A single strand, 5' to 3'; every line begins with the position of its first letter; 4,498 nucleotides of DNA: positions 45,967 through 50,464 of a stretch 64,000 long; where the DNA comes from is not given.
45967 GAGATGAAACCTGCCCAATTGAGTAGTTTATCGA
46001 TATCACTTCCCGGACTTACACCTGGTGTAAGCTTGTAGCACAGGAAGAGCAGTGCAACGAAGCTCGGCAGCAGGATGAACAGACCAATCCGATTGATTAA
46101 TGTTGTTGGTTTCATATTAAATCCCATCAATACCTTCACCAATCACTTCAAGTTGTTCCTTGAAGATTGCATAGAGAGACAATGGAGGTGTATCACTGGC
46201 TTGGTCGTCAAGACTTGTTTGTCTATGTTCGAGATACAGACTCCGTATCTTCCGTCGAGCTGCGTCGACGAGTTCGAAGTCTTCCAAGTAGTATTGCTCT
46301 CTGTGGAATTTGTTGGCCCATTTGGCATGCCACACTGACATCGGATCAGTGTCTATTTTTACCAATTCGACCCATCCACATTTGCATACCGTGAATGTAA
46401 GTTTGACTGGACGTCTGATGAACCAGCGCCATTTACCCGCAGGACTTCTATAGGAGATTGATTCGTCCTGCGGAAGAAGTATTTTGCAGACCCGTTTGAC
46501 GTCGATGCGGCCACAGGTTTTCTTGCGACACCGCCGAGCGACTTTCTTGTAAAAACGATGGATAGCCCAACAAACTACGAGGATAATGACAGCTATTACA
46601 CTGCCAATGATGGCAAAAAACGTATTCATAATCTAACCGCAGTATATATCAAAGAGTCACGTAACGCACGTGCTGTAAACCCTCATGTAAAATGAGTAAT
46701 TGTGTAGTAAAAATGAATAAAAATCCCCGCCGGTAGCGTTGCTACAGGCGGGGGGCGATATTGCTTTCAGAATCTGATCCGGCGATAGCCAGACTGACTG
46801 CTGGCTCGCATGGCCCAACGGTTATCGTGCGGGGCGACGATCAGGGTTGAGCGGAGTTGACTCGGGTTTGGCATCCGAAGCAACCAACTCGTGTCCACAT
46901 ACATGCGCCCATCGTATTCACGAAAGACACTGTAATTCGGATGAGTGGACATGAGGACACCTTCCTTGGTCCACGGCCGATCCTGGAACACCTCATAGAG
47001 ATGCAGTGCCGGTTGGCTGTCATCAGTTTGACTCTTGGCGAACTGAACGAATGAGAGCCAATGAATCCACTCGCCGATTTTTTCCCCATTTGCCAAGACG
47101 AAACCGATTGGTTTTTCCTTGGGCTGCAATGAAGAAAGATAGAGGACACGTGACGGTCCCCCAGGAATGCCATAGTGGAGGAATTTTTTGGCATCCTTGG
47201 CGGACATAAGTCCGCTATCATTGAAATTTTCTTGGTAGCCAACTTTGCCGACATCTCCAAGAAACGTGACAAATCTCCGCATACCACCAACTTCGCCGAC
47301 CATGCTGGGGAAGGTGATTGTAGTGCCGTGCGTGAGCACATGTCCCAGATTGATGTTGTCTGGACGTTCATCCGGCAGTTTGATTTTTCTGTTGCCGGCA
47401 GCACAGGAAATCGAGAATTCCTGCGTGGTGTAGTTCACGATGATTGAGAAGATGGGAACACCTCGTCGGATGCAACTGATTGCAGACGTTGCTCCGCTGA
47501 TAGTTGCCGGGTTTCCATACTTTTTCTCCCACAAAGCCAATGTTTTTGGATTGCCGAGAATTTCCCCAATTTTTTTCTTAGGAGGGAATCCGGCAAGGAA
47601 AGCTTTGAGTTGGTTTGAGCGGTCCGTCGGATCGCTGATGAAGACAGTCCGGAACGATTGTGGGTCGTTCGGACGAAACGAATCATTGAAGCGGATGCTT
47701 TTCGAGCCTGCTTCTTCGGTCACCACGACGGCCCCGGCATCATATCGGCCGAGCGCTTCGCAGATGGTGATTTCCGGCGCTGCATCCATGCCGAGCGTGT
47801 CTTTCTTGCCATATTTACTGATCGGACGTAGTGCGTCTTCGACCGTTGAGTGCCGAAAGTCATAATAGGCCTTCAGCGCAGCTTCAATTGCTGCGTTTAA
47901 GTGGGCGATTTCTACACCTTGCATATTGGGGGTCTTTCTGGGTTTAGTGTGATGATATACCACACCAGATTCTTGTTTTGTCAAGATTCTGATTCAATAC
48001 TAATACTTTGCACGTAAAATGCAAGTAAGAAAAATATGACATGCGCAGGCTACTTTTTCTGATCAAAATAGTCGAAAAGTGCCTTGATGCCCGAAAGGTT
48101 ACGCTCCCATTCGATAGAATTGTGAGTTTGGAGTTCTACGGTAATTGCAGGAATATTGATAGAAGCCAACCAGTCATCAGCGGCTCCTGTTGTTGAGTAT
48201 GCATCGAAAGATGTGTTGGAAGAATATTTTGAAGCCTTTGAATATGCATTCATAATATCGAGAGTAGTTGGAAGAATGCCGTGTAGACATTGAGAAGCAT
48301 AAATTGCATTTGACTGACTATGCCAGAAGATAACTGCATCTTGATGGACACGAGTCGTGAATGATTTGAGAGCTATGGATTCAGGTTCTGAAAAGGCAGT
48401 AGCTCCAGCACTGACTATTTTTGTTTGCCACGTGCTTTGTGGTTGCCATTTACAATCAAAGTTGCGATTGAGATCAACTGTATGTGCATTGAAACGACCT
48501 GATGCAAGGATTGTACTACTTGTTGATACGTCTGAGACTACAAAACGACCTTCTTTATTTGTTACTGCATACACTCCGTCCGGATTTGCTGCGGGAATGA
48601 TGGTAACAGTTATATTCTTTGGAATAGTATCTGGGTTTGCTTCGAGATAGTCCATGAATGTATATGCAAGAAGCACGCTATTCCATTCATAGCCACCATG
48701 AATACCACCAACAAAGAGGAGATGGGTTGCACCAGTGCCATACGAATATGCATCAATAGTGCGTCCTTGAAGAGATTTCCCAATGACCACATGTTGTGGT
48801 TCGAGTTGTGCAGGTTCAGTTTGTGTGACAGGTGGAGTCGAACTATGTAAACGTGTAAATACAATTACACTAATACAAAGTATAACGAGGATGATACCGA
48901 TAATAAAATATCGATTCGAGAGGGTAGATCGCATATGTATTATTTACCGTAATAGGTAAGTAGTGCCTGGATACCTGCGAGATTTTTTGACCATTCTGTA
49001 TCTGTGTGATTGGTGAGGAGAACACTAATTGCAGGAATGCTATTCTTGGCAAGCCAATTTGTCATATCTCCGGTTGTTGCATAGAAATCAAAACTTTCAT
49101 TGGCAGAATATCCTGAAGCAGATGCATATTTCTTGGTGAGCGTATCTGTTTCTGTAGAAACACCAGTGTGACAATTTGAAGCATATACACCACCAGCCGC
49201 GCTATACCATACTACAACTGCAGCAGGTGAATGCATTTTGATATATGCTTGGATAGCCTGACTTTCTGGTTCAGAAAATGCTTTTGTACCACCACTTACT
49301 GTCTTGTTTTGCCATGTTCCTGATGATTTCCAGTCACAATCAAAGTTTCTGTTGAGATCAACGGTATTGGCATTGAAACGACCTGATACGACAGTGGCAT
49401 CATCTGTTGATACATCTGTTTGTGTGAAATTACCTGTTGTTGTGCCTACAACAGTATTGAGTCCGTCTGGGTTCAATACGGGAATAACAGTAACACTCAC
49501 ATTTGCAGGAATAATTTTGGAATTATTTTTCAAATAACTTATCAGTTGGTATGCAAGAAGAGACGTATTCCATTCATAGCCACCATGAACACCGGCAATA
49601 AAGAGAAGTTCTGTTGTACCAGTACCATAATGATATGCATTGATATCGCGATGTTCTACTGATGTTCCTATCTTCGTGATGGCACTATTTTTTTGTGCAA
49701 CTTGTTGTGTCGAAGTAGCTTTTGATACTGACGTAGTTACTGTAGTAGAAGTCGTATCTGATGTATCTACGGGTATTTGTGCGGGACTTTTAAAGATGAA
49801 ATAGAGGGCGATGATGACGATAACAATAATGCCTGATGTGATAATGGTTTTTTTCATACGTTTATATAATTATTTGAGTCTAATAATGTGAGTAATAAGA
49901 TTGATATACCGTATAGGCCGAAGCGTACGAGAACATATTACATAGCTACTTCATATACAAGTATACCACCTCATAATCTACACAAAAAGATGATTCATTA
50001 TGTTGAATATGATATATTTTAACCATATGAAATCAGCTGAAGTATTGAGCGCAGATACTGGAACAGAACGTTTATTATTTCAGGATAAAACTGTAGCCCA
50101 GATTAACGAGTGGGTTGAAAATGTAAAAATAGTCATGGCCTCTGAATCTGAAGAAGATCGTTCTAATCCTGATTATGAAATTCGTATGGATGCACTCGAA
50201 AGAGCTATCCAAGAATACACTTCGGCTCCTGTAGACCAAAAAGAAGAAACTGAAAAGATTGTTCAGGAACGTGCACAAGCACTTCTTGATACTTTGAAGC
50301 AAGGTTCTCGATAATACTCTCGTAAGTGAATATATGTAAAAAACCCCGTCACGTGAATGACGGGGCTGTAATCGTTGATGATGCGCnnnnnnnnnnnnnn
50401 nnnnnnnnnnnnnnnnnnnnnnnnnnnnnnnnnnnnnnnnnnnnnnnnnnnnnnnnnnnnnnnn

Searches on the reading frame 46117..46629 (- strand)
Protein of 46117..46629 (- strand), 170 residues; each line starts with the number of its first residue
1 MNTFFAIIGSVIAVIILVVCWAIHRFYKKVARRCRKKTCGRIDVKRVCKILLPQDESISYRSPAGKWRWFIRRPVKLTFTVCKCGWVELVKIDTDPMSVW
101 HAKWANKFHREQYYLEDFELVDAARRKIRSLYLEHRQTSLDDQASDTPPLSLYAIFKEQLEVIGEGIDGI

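Call 5: search_protein_families(library=pfam, proteins=[window:46117-46629:-])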
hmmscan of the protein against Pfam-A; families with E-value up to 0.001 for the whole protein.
window:46117-46629:- (170 aa): 0 families

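Call 22: search_protein_families(library=pfam, proteins=[window:46117-46629:-], max_evalue=10)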
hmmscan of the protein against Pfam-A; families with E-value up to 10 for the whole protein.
window:46117-46629:- (170 aa): 3 families
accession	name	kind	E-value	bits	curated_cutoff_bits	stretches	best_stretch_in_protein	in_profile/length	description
PF00558.24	Vpu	-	0.05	13.8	24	1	4-37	6-33/81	Vpu protein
PF13126.11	DUF3975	-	0.14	13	25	1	5-32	50-77/80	Protein of unknown function (DUF3975)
PF12669.12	FeoB_associated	-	0.15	12.8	27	1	11-40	5-30/44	FeoB-associated Cys-rich membrane protein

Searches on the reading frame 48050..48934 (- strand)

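Call 5: search_protein_families(library=pfam, proteins=[window:48050-48934:-])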
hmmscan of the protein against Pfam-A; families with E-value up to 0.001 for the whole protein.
window:48050-48934:- (294 aa): 2 families
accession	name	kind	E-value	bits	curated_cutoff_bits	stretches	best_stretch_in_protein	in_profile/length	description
PF00246.29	Peptidase_M14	-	2.9e-22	80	21.6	1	49-271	19-264/286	Zinc carboxypeptidase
PF24827.1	AstE_AspA_cat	-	7.8e-05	22.7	25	1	71-269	4-168/192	Succinylglutamate desuccinylase/Aspartoacylase catalytic domain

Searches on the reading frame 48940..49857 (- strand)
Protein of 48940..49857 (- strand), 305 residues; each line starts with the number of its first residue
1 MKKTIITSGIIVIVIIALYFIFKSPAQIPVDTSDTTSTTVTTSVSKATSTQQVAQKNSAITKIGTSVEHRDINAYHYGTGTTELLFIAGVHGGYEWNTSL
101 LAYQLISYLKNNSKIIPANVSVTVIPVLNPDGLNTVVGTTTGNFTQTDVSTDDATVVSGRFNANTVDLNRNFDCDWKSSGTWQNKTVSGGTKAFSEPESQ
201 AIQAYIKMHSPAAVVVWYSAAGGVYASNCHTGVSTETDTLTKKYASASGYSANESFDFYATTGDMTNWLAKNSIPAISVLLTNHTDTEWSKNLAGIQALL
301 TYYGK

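Call 5: search_protein_families(library=pfam, proteins=[window:48940-49857:-])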
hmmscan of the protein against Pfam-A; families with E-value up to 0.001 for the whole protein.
window:48940-49857:- (305 aa): 1 family
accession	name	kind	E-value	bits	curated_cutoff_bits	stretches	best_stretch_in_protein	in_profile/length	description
PF00246.29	Peptidase_M14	-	4.1e-19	69.7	21.6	1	52-269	7-247/286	Zinc carboxypeptidase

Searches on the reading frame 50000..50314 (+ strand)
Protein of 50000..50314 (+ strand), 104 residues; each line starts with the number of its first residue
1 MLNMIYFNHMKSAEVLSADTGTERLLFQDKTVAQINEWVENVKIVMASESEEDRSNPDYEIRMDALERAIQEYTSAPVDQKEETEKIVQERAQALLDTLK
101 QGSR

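Call 5: search_protein_families(library=pfam, proteins=[window:50000-50314:+])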
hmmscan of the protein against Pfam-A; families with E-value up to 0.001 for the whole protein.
window:50000-50314:+ (104 aa): 0 families

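Call 22: search_protein_families(library=pfam, proteins=[window:50000-50314:+], max_evalue=10)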
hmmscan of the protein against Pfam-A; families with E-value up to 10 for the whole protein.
window:50000-50314:+ (104 aa): 2 families
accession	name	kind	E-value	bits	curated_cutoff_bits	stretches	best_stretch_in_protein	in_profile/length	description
PF24787.1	TEX47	-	0.052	13.6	25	1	34-96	77-137/192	Testis-expressed protein 47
PF12317.13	IFT46_B_C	-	0.056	13.6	22.2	1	2-94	85-172/211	Intraflagellar transport complex B protein 46 C terminal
